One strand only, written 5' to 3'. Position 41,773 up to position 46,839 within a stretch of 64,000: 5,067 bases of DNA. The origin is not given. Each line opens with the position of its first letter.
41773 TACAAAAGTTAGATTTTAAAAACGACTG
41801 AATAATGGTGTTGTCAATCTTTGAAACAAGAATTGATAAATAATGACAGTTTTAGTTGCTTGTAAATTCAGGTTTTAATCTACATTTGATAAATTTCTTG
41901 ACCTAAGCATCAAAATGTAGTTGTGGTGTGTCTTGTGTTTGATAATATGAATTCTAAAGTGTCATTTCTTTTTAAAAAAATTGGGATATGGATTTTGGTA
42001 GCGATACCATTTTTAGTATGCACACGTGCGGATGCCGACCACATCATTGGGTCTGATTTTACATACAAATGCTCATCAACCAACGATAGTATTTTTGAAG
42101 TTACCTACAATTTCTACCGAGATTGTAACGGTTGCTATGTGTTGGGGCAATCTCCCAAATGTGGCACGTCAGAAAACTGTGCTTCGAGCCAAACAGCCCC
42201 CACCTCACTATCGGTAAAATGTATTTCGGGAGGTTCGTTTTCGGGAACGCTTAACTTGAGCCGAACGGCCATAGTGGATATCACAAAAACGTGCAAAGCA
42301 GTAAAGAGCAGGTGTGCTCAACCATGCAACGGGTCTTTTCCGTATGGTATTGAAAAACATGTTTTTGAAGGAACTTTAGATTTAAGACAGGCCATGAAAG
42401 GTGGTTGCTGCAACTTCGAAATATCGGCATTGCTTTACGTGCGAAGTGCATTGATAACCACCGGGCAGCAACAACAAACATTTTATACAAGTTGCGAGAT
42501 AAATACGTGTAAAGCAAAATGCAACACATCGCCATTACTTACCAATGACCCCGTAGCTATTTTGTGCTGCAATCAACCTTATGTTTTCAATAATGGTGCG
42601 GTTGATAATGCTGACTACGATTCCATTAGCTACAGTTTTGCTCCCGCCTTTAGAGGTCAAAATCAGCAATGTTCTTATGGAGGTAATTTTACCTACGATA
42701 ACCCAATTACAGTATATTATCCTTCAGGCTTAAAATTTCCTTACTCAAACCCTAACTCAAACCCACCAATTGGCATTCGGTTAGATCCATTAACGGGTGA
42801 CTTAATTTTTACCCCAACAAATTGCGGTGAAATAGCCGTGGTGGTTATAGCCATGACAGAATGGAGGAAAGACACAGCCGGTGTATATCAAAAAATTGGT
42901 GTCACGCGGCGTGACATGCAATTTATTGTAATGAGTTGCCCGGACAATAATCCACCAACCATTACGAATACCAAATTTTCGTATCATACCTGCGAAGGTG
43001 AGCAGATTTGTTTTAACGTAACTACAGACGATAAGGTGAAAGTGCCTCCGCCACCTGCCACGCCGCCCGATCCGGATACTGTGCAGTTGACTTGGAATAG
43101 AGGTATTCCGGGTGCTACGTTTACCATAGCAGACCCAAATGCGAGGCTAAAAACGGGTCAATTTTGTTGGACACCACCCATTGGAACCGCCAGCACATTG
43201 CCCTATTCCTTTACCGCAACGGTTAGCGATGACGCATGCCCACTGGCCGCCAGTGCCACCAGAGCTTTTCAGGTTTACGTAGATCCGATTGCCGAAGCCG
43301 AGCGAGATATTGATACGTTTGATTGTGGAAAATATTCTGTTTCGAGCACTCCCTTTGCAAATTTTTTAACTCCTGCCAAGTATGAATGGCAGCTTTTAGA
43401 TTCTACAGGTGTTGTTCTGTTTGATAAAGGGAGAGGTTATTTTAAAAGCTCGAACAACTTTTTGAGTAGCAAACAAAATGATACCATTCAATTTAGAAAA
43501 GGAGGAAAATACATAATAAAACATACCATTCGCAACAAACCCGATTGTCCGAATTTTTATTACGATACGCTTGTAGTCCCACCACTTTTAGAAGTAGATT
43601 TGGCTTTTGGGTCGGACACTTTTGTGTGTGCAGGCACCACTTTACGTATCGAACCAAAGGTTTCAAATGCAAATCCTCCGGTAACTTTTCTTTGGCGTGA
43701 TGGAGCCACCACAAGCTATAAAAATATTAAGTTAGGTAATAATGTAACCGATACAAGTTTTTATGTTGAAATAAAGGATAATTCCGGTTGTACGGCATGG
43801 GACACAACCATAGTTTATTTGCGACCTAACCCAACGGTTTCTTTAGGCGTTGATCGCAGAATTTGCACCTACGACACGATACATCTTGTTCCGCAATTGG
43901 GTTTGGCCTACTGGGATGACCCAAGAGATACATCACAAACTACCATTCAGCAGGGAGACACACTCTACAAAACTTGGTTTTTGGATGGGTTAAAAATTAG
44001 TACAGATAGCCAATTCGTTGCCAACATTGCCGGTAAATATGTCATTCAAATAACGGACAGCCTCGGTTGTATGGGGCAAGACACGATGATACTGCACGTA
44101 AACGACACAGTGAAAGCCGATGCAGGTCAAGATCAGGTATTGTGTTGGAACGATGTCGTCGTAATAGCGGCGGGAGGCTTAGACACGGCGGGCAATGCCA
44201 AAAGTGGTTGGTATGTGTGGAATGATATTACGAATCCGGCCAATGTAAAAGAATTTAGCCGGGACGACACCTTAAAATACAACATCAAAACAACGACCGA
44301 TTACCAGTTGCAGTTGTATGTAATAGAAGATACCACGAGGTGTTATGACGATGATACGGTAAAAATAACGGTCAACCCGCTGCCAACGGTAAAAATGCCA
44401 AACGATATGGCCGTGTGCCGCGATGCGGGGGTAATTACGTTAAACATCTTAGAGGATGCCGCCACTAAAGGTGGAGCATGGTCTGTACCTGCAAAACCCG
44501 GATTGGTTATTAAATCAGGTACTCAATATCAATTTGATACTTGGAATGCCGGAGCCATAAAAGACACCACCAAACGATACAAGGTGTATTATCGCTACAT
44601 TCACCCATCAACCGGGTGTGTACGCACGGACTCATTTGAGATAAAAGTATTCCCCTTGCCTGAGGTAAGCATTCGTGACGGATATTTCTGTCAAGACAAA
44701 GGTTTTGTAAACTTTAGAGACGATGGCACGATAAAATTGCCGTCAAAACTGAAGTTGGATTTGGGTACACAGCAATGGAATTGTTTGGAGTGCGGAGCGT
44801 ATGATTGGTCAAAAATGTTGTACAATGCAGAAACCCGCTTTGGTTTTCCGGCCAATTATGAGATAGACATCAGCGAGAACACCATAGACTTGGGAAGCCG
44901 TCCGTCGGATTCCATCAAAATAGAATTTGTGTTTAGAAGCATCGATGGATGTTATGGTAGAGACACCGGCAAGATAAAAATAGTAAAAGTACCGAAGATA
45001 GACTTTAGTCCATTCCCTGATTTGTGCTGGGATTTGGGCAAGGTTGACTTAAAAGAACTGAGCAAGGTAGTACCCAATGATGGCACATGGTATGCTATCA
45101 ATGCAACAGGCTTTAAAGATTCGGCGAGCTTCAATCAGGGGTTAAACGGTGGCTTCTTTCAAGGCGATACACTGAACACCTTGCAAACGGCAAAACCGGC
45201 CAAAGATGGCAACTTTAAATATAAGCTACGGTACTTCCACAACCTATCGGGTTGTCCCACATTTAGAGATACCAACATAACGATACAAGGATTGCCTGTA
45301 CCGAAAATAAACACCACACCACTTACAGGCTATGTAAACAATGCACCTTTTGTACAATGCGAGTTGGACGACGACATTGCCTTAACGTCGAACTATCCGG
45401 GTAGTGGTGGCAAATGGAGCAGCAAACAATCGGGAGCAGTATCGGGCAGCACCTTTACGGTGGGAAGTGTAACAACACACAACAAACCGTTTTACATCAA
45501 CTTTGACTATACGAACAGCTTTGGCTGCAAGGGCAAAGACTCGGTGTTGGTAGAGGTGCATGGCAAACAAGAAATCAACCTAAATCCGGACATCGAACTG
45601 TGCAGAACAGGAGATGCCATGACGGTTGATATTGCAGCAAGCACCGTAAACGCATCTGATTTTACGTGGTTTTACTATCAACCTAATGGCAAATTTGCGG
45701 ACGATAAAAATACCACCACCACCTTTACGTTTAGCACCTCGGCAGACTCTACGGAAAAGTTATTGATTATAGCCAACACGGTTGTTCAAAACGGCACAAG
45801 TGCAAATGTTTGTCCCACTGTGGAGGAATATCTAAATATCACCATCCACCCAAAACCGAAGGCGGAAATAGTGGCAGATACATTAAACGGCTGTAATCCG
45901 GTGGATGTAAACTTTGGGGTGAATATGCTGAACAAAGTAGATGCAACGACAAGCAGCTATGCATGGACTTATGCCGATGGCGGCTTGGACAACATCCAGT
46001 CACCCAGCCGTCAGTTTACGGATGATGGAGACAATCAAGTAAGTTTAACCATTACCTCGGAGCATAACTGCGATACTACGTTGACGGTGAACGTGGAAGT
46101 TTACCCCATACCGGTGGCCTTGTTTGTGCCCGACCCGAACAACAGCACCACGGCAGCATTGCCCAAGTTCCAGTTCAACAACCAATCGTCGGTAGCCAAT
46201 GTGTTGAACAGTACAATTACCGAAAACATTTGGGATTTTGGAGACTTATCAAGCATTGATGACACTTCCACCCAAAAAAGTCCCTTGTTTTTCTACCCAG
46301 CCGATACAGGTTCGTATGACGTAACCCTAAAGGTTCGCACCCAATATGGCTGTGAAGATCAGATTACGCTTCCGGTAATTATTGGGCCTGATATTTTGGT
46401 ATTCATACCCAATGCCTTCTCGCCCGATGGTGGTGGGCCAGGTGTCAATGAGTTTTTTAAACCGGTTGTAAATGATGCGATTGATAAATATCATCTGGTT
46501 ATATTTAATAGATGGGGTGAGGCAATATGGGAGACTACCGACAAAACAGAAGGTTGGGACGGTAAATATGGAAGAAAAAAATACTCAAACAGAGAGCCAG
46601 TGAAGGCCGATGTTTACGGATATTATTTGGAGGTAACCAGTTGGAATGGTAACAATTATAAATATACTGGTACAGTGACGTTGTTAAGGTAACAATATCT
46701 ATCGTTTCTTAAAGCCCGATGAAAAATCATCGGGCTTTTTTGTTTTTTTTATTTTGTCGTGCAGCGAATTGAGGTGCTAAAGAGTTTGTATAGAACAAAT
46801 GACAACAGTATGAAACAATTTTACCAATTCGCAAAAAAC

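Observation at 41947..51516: Tandem giant T9SS type-B CTD paralogs with mosaic identity, suggesting intergenic recombination or cassette-like variation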

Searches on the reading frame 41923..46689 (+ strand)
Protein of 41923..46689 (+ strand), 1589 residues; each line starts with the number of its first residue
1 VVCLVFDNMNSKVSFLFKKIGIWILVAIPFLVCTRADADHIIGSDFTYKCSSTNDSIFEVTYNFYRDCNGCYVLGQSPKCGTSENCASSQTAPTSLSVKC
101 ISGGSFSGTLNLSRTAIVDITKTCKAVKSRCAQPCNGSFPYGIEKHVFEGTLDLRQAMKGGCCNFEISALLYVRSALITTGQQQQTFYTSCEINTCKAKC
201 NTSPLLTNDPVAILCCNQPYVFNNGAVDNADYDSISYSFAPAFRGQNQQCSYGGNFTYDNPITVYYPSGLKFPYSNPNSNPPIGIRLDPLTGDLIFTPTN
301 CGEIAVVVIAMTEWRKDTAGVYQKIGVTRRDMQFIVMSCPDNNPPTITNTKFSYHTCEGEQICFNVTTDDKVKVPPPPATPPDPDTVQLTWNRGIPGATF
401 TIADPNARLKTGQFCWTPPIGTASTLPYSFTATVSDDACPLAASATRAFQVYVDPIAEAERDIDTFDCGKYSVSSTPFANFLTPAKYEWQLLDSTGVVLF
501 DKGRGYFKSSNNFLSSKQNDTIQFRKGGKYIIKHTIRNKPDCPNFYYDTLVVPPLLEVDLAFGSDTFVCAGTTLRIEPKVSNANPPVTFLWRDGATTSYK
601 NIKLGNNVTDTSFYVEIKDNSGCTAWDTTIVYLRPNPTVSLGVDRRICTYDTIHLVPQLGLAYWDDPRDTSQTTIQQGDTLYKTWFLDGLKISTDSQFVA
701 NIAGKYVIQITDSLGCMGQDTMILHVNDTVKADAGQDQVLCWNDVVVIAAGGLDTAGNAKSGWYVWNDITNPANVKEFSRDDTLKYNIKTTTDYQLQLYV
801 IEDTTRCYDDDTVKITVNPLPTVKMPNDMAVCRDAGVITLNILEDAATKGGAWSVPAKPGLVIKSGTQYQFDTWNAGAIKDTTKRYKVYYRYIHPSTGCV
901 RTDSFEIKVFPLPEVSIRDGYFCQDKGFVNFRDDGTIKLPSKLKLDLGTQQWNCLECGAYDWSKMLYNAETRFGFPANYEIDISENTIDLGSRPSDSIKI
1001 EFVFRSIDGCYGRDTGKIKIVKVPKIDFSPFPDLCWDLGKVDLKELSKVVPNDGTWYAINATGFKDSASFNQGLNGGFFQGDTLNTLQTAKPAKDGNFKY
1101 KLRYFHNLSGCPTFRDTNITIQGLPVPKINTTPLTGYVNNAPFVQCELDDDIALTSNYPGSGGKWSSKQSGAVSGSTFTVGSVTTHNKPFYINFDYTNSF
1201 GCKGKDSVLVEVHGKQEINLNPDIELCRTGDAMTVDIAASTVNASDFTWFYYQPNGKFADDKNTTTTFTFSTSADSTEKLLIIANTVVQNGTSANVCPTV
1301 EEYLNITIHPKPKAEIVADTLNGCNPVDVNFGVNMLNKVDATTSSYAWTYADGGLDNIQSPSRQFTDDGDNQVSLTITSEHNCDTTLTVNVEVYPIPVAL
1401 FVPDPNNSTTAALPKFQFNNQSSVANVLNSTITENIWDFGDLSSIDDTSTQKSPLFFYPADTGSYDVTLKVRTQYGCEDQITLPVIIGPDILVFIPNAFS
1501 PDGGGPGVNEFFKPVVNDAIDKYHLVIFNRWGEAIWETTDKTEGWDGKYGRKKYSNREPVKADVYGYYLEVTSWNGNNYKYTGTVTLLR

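Call 4: search_protein_families(library=pfam, proteins=[window:41923-46689:+], max_evalue=0.01)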
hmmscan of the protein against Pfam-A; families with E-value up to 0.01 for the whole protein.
window:41923-46689:+ (1589 aa): 3 families
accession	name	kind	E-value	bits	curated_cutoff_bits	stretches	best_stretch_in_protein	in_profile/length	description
PF18911.6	PKD_4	-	4.3e-13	49.6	27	2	1311-1393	3-85/85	PKD domain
PF13585.12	CHU_C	-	2.7e-11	43.9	27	1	1494-1586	2-85/86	CHU_C Type IX secretion signal domain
PF16820.11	PKD_3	-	0.0073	16.6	26.3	0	568-592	15-38/68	PKD-like domain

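Call 5: search_protein_families(library=ncbifam, proteins=[window:41923-46689:+], max_evalue=0.01)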
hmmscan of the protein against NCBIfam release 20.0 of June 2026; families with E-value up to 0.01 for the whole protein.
window:41923-46689:+ (1589 aa): 1 family
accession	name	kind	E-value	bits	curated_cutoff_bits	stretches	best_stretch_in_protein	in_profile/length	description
TIGR04131.1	Bac_Flav_CTERM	domain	7.4e-07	29.2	35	1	1495-1588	3-84/85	T9SS type B sorting domain-containing protein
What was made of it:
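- Checked: TIGR04131 scores below its cut-off (call 5).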

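Call 9: find_related_loci(query=window:41923-46689:+, collection=genome_contigs, flank=10000)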
Query window:41923-46689:+ (1589 aa) in genome_contigs; peptide patterns used: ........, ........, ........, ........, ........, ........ (x = any residue, [..] = any of these).
23 stretches matched a pattern; 20 encode a relative of the query (tblastn E <= 1e-3); 20 distinct loci.
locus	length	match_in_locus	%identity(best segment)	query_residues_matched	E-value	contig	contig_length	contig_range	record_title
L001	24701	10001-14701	62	25-1589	0e+0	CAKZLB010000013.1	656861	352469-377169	MAG TPA_asm: uncultured Bacteroidetes bacterium isolate ERR2094171_bin.62_CONCOCT_v1.1_MAG genome assembly, contig: ERZ6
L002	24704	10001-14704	62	23-1589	0e+0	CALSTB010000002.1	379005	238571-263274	MAG: uncultured Bacteroidia bacterium isolate AE_MB266 genome assembly, contig: contig_15965_AE_MB266, whole genome shot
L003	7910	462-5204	60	9-1589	0e+0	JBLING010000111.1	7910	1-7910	MAG: bacterium isolate 3300053785_234 Ga0535658_0028675, whole genome shotgun sequence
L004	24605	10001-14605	61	38-1589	0e+0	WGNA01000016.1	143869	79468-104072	MAG: Bacteroidetes bacterium isolate RI_134 c_000000091348, whole genome shotgun sequence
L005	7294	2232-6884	60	32-1589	0e+0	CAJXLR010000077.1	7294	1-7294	MAG TPA_asm: uncultured Bacteroidetes bacterium isolate SRR4030075_bin.65_MetaBAT_v2.12.1_MAG genome assembly, contig: N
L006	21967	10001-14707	61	23-1589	0e+0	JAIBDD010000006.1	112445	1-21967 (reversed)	MAG: Bacteroidetes bacterium isolate bin.63 k141_3069769_length_112445_cov_13.0531, whole genome shotgun sequence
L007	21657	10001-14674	62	34-1589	0e+0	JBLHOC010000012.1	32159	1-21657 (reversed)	MAG: Bacteroidia bacterium isolate 3300055726_19 Ga0535650_0001522, whole genome shotgun sequence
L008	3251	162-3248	66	8-1044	0e+0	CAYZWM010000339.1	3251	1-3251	MAG TPA_asm: uncultured Chitinophagaceae bacterium isolate SRP215229_co1_39 genome assembly, contig: NODE_25187_length_3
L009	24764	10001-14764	46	4-1589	0e+0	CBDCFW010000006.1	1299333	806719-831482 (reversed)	MAG: Bacteroidia bacterium isolate 7f9a9047-ce31-4f51-b465-151de501cfc3 genome assembly, contig: contig_6, whole genome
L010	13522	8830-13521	47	1-1564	0e+0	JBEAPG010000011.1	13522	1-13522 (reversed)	MAG: Bacteroidota bacterium isolate muddycreek_2019_sw_WHONDRS-S19S_0082_A_bin.27 scaffold_0000618, whole genome shotgun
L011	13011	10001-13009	66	36-1043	0e+0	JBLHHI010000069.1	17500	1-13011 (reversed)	MAG: Bacteroidia bacterium isolate 3300054976_154 Ga0535667_0004805, whole genome shotgun sequence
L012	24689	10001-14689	61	13-1589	0e+0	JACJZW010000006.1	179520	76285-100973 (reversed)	MAG: Flavobacteriales bacterium isolate HK-STAS-BACT-74 HK-STAS-BACT-74_6, whole genome shotgun sequence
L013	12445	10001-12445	68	3-812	0e+0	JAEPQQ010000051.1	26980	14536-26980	MAG: Bacteroidia bacterium isolate HXMU1429-3 NODE_51_length_26980_cov_4.572910, whole genome shotgun sequence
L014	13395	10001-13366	50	24-1134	0e+0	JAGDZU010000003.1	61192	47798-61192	MAG: Bacteroidia bacterium isolate FR12bac11 FR12ZCynBig_contig_1897, whole genome shotgun sequence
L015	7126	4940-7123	58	14-730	0e+0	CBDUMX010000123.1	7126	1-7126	MAG TPA_asm: uncultured bacterium isolate SRR22808131_binner13_Refined_73 genome assembly, contig: ERZ25043456.8488, who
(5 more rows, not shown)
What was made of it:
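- Tried and rejected: The best hit was 62-68% identical (call 9).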

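Call 13: find_encoding_contigs(protein=window:41947-46689:+, flank=10000, max_places=10)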
Protein window:41947-46689:+ (1581 aa): no gene with exactly this product is on record in the collection.

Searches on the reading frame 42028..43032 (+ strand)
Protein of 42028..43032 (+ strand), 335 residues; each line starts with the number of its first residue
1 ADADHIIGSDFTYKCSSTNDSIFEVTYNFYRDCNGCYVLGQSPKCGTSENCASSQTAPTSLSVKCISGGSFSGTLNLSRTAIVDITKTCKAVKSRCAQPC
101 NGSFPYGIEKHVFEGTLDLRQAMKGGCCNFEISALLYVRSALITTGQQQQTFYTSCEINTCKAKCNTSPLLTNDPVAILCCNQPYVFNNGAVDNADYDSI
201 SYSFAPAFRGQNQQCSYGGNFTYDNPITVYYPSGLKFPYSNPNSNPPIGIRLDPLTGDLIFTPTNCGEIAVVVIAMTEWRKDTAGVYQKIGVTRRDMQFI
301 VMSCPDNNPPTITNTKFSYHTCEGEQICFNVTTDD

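Call 50: predict_structure(alignment_id=A1)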
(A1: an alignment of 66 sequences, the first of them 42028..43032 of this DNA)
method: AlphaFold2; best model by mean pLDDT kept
length: 335 residues; sequences in the alignment: 66
mean_pLDDT: 87.8   pTM: 0.82
mean pLDDT of the five models: 87.8, 87.3, 84.6, 83.9, 82.0
residues with pLDDT >= 90: 209; 70-90: 102; 50-70: 20; < 50: 4
segments of 3 or more residues with pLDDT < 50: none
pLDDT, mean of each block of 10 residues (from residue 1): 75 88 94 85 79 83 90 95 81 75 81 95 93 92 92 94 89 90 89 86 96 94 97 95 96 94 95 95 94 94 68 69 76 60
secondary structure, 60 per line:
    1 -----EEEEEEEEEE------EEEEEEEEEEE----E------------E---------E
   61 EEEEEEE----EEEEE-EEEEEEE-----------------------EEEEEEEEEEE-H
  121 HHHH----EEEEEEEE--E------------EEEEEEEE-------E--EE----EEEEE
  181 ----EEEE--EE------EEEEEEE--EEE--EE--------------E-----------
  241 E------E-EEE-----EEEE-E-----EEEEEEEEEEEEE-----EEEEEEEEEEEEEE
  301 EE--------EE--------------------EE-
elements in order: E6-15 E22-32 E60-67 E72-76 E78-84 E108-118 H120-124 E129-136 E152-159 E176-180 E185-188 E199-205 E208-210 E250-252 E258-261 E269-281 E287-302
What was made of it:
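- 42034..42978 (+): A head domain N1 (aa 30-344). All-beta, Cys-rich and paralog-specific. It is about 82% identical to A-type orthologs and 45% to B. AF2 model has pLDDT 87.8 (call 50).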

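Call 53: fold_search(model_id=the predicted structure, library=pdb)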
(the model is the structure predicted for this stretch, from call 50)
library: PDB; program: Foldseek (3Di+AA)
matches with E <= 10: 792; with E <= 0.001: 0
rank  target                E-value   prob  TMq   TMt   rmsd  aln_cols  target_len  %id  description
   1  3q2w_A                7.0e-03  0.57  0.22  0.15  30.4       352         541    7  Crystal structure of mouse N-cadherin ectodomain (released 2011-02-23)
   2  8edc_A                9.5e-03  0.54  0.16  0.24  23.1       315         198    6  Structure of C. elegans UNC-5 IG 1+2 Domains (released 2023-01-11)
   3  9c3c_A                1.0e-02  0.35  0.19  0.17  25.1       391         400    9  Cryo-EM structure of native dystrophin-glycoprotein complex (DGC) (released 2024-10-23)
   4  6vfw_A                1.9e-02  0.47  0.21  0.17  32.4       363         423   12  Crystal structure of human delta protocadherin 10 EC1-EC4 (released 2020-03-11)
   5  8zk3_G                2.0e-02  0.82  0.19  0.25  11.3       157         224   14  Cryo-EM structure of pAg-bound BTN2A1-BTN3A1-BTN3A2 in complex with Vgamma9-Vdelta2 TCR (G115 genotype), another TCR f (released 2025-11-26)
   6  1f97                  2.1e-02  0.54  0.18  0.26  20.4       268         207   11  SOLUBLE PART OF THE JUNCTION ADHESION MOLECULE FROM MOUSE (released 2001-01-10)
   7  5xeq_B                2.3e-02  0.57  0.20  0.22  14.4       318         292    7  Crystal Structure of human MDGA1 and human neuroligin-2 complex (released 2017-07-12)
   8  5wta_C                2.4e-02  0.09  0.12  0.13  20.6       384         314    8  Crystal Structure of Staphylococcus aureus SdrE apo form (released 2017-07-19)
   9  7wqv_L                2.5e-02  0.30  0.19  0.24  16.3       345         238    8  Crystal structure of a neutralizing monoclonal antibody (Ab08) in complex with SARS-CoV-2 receptor-binding domain (RBD (released 2023-01-25)
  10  1u2c                  2.9e-02  0.97  0.20  0.27   6.2       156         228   10  Crystal Structure of a-dystroglycan (released 2004-09-07)
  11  6s5w_A                3.1e-02  0.89  0.17  0.40   7.6       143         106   12  Structure of Rib domain 'Rib Long' from Lactobacillus acidophilus (released 2019-12-11)
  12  7cyv_H                3.2e-02  0.30  0.19  0.24  16.4       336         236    8  Crystal structure of FD20, a neutralizing single-chain variable fragment (scFv) in complex with SARS-CoV-2 Spike recep (released 2021-09-15)
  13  5n30                  3.8e-02  0.98  0.20  0.28   5.6       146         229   13  Crystal structure of the V72I mutant of the mouse alpha-Dystroglycan N-terminal region (released 2017-11-01)
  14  3vxm_D                3.8e-02  0.80  0.19  0.27  14.4       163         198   12  The complex between C1-28 TCR and HLA-A24 bound to HIV-1 Nef134-10(2F) peptide (released 2013-10-23)
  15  8fxr_P3               3.8e-02  0.21  0.12  0.16  22.0       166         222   13  Structure of neck with portal vertex of capsid of Agrobacterium phage Milano (released 2023-12-06)
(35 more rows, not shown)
